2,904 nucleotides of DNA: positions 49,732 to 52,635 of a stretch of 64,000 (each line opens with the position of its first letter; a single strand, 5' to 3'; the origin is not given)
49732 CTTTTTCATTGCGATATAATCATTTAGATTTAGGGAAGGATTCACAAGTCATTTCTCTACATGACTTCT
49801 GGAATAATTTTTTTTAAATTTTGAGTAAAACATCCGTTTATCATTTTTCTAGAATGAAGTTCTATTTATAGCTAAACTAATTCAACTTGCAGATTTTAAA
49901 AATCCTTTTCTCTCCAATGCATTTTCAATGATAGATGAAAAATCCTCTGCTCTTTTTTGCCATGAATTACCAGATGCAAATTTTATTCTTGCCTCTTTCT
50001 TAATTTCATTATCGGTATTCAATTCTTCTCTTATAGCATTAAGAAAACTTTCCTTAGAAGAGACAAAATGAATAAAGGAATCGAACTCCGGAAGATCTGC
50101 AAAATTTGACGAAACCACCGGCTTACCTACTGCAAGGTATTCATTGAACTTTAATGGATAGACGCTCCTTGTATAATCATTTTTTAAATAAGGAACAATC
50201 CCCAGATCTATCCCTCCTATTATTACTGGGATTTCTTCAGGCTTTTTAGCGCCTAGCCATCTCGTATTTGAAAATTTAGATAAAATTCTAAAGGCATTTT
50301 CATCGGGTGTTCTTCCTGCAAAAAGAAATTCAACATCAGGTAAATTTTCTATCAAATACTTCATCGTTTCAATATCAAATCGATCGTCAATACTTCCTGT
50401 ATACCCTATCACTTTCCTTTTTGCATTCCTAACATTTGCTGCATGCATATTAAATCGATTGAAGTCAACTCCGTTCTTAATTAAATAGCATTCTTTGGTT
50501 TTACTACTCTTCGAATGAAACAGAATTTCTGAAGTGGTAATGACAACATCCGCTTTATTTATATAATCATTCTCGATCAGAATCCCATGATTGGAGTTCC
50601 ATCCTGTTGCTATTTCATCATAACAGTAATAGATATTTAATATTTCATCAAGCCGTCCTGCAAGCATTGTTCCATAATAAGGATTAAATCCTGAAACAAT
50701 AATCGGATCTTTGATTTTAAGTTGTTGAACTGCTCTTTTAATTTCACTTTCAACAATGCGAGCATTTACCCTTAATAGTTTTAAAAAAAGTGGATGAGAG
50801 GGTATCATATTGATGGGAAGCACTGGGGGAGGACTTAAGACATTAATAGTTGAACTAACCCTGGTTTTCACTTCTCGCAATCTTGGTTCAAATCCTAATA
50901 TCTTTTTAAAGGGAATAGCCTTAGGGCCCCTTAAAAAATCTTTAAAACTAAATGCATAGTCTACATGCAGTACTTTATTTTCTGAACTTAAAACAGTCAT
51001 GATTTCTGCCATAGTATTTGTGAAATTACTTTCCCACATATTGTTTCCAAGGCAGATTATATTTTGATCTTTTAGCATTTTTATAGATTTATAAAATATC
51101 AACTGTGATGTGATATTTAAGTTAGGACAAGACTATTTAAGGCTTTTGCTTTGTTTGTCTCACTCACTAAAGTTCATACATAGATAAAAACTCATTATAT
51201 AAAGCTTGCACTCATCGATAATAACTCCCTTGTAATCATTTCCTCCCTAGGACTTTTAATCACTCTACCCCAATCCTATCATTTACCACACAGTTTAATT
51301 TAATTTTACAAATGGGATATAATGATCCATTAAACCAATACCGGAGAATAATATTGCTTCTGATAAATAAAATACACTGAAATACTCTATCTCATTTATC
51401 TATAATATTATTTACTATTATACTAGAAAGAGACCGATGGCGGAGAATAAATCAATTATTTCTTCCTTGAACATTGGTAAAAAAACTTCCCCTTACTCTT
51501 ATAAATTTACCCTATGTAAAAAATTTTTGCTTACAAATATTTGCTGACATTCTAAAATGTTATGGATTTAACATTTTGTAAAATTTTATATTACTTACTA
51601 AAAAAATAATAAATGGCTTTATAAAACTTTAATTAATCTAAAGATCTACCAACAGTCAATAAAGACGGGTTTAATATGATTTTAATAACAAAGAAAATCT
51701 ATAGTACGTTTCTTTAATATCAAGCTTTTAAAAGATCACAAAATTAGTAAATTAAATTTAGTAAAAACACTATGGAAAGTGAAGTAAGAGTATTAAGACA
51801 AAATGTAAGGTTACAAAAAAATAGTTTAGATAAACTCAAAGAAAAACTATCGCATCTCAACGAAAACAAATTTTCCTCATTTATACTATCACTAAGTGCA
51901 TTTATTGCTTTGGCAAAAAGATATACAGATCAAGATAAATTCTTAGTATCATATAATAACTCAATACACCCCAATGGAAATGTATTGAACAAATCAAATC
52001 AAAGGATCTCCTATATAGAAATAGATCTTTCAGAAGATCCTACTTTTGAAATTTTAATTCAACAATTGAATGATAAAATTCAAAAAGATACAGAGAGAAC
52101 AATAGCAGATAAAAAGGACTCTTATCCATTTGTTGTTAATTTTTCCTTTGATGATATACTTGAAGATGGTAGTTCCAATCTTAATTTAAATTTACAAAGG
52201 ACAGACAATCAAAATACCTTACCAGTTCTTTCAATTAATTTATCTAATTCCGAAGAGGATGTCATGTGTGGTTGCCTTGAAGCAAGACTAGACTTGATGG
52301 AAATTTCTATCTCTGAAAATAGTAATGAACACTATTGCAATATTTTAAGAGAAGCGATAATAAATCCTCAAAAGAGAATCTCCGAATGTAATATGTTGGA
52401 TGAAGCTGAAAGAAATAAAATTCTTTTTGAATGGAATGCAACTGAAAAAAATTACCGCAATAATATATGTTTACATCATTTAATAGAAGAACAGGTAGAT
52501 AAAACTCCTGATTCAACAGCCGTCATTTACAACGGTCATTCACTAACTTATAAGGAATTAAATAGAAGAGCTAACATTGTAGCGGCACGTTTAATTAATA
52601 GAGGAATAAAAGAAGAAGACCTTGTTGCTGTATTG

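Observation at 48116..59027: Compact self-sufficient NRPS cluster of unfamiliar composition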

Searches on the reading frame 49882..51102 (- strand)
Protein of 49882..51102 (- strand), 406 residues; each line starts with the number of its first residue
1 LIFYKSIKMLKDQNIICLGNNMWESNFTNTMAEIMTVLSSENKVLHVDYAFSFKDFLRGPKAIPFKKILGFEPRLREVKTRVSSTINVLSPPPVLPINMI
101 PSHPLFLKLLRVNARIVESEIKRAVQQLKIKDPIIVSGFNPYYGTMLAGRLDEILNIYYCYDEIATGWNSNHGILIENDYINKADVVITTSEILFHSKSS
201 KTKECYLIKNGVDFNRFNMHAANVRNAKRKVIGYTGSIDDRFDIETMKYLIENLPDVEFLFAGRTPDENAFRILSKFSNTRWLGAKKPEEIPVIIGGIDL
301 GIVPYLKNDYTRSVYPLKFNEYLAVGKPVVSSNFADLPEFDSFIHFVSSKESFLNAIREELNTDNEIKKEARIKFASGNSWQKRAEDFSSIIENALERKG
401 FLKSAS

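Call 3: search_protein_families(library=pfam, proteins=[window:49882-51102:-])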
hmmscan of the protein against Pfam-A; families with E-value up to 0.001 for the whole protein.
window:49882-51102:- (406 aa): 2 families
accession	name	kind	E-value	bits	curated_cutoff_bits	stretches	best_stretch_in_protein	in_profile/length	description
PF13692.12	Glyco_trans_1_4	-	2.2e-08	34.9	27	1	230-339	2-113/142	Glycosyl transferases group 1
PF00534.26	Glycos_transf_1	-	7.2e-05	22.8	26.4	1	218-336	4-126/172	Glycosyl transferases group 1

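Call 14: search_protein_families(library=ncbifam, proteins=[window:49882-51102:-], max_evalue=0.01)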
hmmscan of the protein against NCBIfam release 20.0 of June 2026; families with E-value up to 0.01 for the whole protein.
window:49882-51102:- (406 aa): 4 families
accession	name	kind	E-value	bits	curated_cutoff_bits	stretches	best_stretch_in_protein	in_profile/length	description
NF047676.1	TeichurnBiosyTuaH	equivalog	1.4e-30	106.5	550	1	177-383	152-375/384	teichuronic acid biosynthesis protein TuaH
TIGR04063.1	stp3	hypoth_equivalog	1.1e-06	27.8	442.05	1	176-339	150-331/397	TIGR04063 family PEP-CTERM/XrtA system glycosyltransferase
NF007640.0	PRK10307.1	subfamily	3.2e-05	23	276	1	174-332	162-336/411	WcaI family glycosyltransferase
TIGR04047.1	MSMEG_0565_glyc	hypoth_equivalog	0.00011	21.5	259.85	1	181-386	136-365/373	MSMEG_0565 family glycosyltransferase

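Call 42: find_homologous_proteins(query=window:49882-51102:-, max_evalue=1e-20)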
Query window:49882-51102:- (406 aa): 131 proteins with E <= 1e-20 among 4099 candidates; the best 120 are listed.
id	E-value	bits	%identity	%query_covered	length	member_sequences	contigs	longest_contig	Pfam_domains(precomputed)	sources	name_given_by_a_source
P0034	1.6e-264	895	100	98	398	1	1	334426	PF13692.13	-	-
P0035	3.2e-241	818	90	98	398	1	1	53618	PF00534.27,PF13692.13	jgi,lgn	-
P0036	1.7e-236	802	88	98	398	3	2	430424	PF00534.27,PF13692.13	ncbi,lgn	-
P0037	7.9e-228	774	84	98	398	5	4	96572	PF00534.27,PF13692.13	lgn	-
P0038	2.5e-223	759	82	98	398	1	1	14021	PF13692.13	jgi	jgi:glycosyltransferase involved in cell wall biosynthesis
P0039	1.7e-221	753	82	98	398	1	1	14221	PF00534.27,PF13692.13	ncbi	-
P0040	1.8e-206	703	84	91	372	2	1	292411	PF00534.27,PF13692.13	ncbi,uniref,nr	ncbi:hypothetical glycosyltransferas [Sporocytophaga myxococcoides]|uniref:Hypothetical glycosyltran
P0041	2.3e-133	463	56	90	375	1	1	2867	PF13692.13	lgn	-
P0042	8.3e-124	431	49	95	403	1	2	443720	PF00534.27,PF13692.13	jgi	-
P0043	6.3e-123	428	50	95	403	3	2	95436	PF00534.27,PF13692.13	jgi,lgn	jgi:glycosyltransferase involved in cell wall biosynthesis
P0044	1.3e-121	424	50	95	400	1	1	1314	PF00534.27,PF13692.13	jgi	jgi:glycosyltransferase involved in cell wall biosynthesis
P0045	2.8e-120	420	48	98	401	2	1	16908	PF00534.27,PF13524.13,PF13692.13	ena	-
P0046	6.2e-120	419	48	98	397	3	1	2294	PF13692.13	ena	-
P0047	2.0e-119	417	51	94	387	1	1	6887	PF00534.27,PF13692.13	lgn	-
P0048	3.1e-118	413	47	96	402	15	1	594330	PF00534.27,PF13692.13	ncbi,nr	ncbi:glycosyltransferase [Sporocytophaga myxococcoides]|nr:glycosyltransferase [Sporocytophaga myxoc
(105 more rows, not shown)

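Call 43: find_encoding_contigs(protein=P0040, flank=10000, max_places=1)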
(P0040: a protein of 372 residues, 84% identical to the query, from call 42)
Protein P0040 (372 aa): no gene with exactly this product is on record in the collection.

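Call 44: find_encoding_contigs(protein=P0048, flank=7000, max_places=1)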
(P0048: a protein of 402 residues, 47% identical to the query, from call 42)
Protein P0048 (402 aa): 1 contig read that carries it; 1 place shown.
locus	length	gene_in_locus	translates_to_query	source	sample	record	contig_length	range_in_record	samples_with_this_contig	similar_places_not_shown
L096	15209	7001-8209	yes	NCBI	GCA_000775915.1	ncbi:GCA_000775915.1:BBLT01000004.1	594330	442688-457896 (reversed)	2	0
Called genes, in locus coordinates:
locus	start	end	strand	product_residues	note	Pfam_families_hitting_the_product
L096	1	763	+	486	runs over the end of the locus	PF18962:Por_Secre_tail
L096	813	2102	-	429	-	PF02885:Glycos_trans_3N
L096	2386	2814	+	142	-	PF00072:Response_reg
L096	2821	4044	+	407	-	PF02397:Bac_transf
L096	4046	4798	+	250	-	PF02321:OEP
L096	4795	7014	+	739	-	-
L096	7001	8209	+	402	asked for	PF00534:Glycos_transf_1 (weak), PF13692:Glyco_trans_1_4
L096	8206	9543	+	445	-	PF01943:Polysacc_synt, PF13440:Polysacc_synt_3, PF01554:MatE (weak)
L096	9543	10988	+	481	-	PF04932:Wzy_C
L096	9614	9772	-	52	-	-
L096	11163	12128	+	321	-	PF13641:Glyco_tranf_2_3, PF00535:Glycos_transf_2, PF13632:Glyco_trans_2_3 (weak)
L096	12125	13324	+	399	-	PF00535:Glycos_transf_2, PF13641:Glyco_tranf_2_3, PF13632:Glyco_trans_2_3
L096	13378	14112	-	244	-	PF06912:DUF1275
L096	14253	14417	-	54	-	-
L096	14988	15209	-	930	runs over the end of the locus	PF18962:Por_Secre_tail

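Call 45: find_encoding_contigs(protein=P0042, flank=7000, max_places=1)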
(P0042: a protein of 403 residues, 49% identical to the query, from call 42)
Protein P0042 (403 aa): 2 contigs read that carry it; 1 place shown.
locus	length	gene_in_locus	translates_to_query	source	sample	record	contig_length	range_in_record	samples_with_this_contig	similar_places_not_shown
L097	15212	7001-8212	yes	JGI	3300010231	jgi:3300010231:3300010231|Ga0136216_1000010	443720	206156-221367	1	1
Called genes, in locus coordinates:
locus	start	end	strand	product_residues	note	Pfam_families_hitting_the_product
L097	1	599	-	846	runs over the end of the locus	PF00932:LTD, PF13860:FlgD_ig (weak)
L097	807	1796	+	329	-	PF01118:Semialdhyde_dh, PF02774:Semialdhyde_dhC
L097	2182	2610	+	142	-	PF00072:Response_reg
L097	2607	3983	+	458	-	PF02397:Bac_transf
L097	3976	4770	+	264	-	PF02321:OEP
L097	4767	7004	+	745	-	-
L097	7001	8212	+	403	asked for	PF00534:Glycos_transf_1 (weak), PF13692:Glyco_trans_1_4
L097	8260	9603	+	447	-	PF01943:Polysacc_synt, PF13440:Polysacc_synt_3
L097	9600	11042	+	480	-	PF04932:Wzy_C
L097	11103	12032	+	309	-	PF13641:Glyco_tranf_2_3, PF00535:Glycos_transf_2, PF13506:Glyco_transf_21 (faint), PF13632:Glyco_trans_2_3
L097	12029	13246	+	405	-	PF00535:Glycos_transf_2, PF13641:Glyco_tranf_2_3, PF13632:Glyco_trans_2_3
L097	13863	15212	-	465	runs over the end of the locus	PF11721:Malectin, PF12819:Malectin_like (weak), PF11721:Malectin, PF12819:Malectin_like (weak), PF18962:Por_Secre_tail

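Call 80: find_encoding_contigs(protein=P0035, flank=10000, max_places=1)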
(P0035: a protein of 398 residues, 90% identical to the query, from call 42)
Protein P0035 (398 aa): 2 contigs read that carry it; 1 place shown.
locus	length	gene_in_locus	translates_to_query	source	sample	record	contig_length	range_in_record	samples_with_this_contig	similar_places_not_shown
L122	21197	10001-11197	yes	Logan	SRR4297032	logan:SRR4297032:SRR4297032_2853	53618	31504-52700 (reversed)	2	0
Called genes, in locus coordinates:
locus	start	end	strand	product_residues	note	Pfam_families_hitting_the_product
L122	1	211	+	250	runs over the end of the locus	-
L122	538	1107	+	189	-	PF00027:cNMP_binding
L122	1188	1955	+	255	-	PF00106:adh_short, PF08659:KR, PF13561:adh_short_C2, PF23441:SDR (faint)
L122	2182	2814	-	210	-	PF22624:AASDHPPT_N (weak), PF01648:ACPS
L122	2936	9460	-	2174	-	PF00501:AMP-binding, PF13193:AMP-binding_C, PF00550:PP-binding, PF00668:Condensation, PF00501:AMP-binding, PF13193:AMP-binding_C (weak), PF00550:PP-binding, PF00975:Thioesterase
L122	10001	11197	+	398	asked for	PF00534:Glycos_transf_1 (faint), PF13692:Glyco_trans_1_4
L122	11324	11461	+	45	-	-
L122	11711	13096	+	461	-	PF13738:Pyr_redox_3 (faint), PF01494:FAD_binding_3, PF07992:Pyr_redox_2 (weak), PF00070:Pyr_redox (faint), PF01266:DAO, PF13450:NAD_binding_8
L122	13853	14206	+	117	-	-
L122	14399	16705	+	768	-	PF25487:ETR1_N (weak), PF00989:PAS (faint), PF08447:PAS_3, PF13426:PAS_9 (faint), PF08448:PAS_4 (weak), PF00512:HisKA, PF02518:HATPase_c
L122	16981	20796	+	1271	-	PF01435:Peptidase_M48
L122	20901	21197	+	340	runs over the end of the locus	PF01145:Band_7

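Call 81: find_encoding_contigs(protein=P0036, flank=10000, max_places=1)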
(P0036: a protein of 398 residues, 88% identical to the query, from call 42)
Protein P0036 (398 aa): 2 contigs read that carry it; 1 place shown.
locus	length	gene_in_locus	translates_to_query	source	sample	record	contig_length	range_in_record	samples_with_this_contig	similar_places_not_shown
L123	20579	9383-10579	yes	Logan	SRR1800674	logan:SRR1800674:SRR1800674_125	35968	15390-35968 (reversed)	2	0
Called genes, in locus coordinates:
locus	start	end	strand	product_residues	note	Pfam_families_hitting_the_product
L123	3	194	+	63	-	?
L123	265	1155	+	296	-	-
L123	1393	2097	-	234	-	PF22624:AASDHPPT_N, PF01648:ACPS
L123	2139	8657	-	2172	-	PF00501:AMP-binding, PF13193:AMP-binding_C (weak), PF00550:PP-binding, PF00668:Condensation, PF00501:AMP-binding, PF13193:AMP-binding_C (weak), PF00550:PP-binding, PF00975:Thioesterase, +1 more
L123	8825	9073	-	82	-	-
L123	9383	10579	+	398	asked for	PF00534:Glycos_transf_1 (faint), PF13692:Glyco_trans_1_4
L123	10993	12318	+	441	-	PF00070:Pyr_redox (faint), PF01266:DAO, PF01494:FAD_binding_3, PF07992:Pyr_redox_2 (weak), PF13450:NAD_binding_8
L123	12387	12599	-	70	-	-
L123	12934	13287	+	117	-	-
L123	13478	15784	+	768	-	PF25487:ETR1_N, PF00989:PAS (faint), PF08447:PAS_3, PF13426:PAS_9 (faint), PF08448:PAS_4 (faint), PF00512:HisKA (weak), PF02518:HATPase_c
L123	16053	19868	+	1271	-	PF01435:Peptidase_M48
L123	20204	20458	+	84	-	-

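Call 82: find_encoding_contigs(protein=P0037, flank=10000, max_places=1)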
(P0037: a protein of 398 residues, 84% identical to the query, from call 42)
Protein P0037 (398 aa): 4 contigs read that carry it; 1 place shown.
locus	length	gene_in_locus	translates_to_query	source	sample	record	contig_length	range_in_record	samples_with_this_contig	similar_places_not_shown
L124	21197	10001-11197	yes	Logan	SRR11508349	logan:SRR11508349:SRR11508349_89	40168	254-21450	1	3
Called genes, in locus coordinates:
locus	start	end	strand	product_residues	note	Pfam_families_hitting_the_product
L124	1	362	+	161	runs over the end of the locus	-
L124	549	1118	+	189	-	PF00027:cNMP_binding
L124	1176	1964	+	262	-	PF00106:adh_short, PF23441:SDR (faint), PF08659:KR, PF13561:adh_short_C2, PF16363:GDP_Man_Dehyd (faint)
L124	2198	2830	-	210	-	PF22624:AASDHPPT_N, PF01648:ACPS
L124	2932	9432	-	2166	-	PF00501:AMP-binding, PF13193:AMP-binding_C, PF00550:PP-binding, PF00668:Condensation, PF00501:AMP-binding, PF13193:AMP-binding_C (weak), PF00550:PP-binding, PF00975:Thioesterase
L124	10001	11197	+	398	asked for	PF00534:Glycos_transf_1 (weak), PF13692:Glyco_trans_1_4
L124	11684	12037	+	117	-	-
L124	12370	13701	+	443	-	PF00070:Pyr_redox (faint), PF01266:DAO, PF01494:FAD_binding_3, PF07992:Pyr_redox_2 (weak), PF21799:MurD-like_N (faint), PF13450:NAD_binding_8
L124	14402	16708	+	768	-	PF25487:ETR1_N (weak), PF00989:PAS (faint), PF08447:PAS_3, PF08448:PAS_4 (faint), PF13426:PAS_9 (faint), PF00512:HisKA (weak), PF02518:HATPase_c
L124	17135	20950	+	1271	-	PF01435:Peptidase_M48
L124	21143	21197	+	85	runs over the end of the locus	-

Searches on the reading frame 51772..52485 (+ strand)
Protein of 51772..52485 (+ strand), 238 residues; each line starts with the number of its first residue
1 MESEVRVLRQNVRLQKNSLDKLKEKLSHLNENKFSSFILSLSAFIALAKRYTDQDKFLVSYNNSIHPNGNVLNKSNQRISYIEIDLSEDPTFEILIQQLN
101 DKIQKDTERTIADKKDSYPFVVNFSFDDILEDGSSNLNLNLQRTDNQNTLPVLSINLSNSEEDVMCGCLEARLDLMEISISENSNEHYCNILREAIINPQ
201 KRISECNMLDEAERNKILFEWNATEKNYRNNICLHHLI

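Call 49: search_solved_structures(query=window:51772-52485:+, max_evalue=1, show_alignments=2)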
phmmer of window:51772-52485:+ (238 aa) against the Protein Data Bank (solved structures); distinct sequences matched with E-value up to 1: 9.
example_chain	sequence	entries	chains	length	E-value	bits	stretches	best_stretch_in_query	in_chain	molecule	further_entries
6oyf_A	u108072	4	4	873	0.0035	20.2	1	153-237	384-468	Txo1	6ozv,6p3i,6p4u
6p1j_A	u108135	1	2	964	0.0093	18.8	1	193-237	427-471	Txo2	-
8hlk_A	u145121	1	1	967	0.018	17.9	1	185-237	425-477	Microcystin synthetase B (Fragment)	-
5u89_A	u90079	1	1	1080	0.055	16.3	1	160-219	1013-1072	Amino acid adenylation domain protein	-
3ceg_A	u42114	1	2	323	0.21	14.4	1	100-192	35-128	Baculoviral IAP repeat-containing protein 6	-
9qgw_A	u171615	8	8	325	0.21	14.4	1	100-192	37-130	Dual E2 ubiquitin-conjugating enzyme/E3 ubiquitin-protein ligase BIRC6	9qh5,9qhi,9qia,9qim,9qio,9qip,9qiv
9xgb_B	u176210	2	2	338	0.27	14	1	101-192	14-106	Dual E2 ubiquitin-conjugating enzyme/E3 ubiquitin-protein ligase BIRC6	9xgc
7lvo_A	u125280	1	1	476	0.31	13.9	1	98-180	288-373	phosphoribosyl-glycinamide (GAR) synthetase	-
8jbr_A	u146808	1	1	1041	0.38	13.6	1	201-237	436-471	McyA protein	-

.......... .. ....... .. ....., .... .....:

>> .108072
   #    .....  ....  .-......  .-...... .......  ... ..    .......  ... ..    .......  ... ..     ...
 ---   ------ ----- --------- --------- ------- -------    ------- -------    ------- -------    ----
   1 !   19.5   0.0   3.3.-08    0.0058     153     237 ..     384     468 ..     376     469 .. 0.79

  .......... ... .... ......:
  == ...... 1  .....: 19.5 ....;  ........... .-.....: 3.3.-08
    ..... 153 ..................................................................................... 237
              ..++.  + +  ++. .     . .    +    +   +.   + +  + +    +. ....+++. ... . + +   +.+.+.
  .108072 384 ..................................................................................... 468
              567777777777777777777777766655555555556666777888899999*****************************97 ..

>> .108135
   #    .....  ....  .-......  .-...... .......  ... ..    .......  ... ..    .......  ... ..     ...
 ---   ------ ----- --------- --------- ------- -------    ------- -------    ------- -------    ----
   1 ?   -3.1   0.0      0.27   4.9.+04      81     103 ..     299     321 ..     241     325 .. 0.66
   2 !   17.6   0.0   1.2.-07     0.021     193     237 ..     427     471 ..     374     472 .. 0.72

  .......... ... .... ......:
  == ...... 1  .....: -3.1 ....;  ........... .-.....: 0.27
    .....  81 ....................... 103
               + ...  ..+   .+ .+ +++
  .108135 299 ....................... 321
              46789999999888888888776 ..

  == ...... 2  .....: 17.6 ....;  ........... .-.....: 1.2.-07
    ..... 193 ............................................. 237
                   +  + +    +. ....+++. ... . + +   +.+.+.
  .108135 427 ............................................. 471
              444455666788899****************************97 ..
